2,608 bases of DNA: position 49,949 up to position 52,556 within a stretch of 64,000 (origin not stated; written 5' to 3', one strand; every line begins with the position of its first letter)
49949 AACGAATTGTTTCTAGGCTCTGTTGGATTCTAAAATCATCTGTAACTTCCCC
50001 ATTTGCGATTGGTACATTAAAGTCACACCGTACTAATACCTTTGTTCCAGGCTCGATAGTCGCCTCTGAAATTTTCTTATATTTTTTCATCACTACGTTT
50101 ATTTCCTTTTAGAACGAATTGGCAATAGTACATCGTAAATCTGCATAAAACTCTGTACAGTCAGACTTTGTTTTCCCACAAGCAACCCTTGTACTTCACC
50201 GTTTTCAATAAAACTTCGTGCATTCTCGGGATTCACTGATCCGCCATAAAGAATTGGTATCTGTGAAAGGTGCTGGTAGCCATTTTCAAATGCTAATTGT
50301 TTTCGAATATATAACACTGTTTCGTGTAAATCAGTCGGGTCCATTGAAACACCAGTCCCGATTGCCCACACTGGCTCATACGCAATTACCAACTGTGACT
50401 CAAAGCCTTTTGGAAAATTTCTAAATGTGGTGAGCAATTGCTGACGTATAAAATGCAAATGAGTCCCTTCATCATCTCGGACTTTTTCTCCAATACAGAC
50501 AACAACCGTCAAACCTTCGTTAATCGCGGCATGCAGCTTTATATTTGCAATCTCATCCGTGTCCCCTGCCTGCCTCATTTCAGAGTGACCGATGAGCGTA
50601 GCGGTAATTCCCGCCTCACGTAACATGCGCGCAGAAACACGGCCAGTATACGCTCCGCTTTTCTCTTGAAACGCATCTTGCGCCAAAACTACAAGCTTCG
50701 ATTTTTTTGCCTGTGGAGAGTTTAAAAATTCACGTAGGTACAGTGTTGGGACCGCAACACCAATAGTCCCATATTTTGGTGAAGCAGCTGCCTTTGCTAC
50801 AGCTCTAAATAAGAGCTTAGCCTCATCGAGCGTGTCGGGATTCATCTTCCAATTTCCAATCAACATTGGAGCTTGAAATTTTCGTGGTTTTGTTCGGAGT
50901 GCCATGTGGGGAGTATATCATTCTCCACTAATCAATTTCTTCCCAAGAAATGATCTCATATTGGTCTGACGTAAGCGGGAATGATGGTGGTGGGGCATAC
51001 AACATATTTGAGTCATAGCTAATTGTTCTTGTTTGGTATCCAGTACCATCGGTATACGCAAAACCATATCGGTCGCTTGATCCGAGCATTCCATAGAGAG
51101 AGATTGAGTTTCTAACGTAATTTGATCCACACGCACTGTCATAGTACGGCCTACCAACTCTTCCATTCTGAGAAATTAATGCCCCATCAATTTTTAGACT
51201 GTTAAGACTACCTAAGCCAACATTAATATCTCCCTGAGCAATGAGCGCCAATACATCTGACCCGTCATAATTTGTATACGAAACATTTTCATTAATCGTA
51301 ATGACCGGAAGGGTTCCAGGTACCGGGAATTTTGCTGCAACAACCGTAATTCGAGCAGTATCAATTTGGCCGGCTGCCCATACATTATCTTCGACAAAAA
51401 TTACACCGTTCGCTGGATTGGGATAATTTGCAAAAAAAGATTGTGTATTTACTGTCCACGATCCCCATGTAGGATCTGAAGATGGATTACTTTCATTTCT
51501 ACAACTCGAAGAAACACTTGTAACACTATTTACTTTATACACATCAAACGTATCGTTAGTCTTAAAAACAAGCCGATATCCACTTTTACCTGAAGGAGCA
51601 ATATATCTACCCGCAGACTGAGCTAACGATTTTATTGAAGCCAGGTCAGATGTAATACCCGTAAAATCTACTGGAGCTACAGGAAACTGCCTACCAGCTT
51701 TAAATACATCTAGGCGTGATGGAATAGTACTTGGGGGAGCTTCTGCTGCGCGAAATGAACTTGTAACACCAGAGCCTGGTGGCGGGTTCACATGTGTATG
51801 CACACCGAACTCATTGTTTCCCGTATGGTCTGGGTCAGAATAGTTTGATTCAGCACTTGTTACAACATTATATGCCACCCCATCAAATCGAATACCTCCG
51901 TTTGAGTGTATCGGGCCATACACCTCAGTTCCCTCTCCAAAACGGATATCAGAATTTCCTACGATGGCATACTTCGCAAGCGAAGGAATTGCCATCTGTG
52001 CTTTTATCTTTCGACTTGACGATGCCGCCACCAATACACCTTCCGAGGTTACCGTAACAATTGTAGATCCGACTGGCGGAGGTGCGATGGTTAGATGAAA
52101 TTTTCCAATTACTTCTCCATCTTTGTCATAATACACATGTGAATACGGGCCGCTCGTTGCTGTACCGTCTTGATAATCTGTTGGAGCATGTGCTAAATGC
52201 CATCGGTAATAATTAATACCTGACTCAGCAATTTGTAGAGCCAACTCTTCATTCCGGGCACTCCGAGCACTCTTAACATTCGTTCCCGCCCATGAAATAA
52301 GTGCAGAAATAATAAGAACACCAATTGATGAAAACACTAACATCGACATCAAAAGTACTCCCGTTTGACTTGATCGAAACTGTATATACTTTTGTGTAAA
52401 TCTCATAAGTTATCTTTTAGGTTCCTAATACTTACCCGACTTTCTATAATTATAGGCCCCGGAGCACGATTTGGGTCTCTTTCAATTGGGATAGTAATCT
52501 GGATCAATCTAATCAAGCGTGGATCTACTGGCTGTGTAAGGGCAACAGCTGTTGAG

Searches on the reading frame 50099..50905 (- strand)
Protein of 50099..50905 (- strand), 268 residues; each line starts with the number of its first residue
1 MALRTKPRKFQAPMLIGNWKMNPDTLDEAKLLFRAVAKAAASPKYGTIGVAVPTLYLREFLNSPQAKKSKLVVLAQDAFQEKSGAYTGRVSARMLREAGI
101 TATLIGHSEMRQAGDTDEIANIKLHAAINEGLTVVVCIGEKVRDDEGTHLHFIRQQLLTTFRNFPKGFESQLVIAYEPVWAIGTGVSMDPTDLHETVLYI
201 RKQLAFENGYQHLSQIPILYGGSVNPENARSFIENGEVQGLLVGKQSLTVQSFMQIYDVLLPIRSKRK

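Call 22: find_encoding_contigs(protein=window:50099-50905:-, flank=10000, max_places=1)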
Protein window:50099-50905:- (268 aa): no gene with exactly this product is on record in the collection.

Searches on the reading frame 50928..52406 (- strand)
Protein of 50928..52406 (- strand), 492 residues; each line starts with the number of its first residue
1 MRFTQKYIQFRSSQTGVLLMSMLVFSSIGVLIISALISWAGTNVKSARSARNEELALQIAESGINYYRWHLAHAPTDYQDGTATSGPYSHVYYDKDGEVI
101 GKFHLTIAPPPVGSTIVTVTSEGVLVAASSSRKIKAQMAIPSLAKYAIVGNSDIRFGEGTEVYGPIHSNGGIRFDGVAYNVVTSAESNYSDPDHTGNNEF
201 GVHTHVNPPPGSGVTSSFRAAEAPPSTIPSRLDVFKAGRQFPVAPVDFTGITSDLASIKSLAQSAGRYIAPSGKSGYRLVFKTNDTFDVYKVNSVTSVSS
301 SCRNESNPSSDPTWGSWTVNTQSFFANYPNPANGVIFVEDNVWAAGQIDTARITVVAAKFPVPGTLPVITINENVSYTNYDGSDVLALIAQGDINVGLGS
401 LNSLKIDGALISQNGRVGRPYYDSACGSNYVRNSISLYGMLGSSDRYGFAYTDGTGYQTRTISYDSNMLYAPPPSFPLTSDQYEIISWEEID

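Call 23: find_encoding_contigs(protein=window:50928-52406:-, flank=10000, max_places=1)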
Protein window:50928-52406:- (492 aa): no gene with exactly this product is on record in the collection.
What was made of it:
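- Tried and rejected: Exact look-ups failed twice (calls 22, 23).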
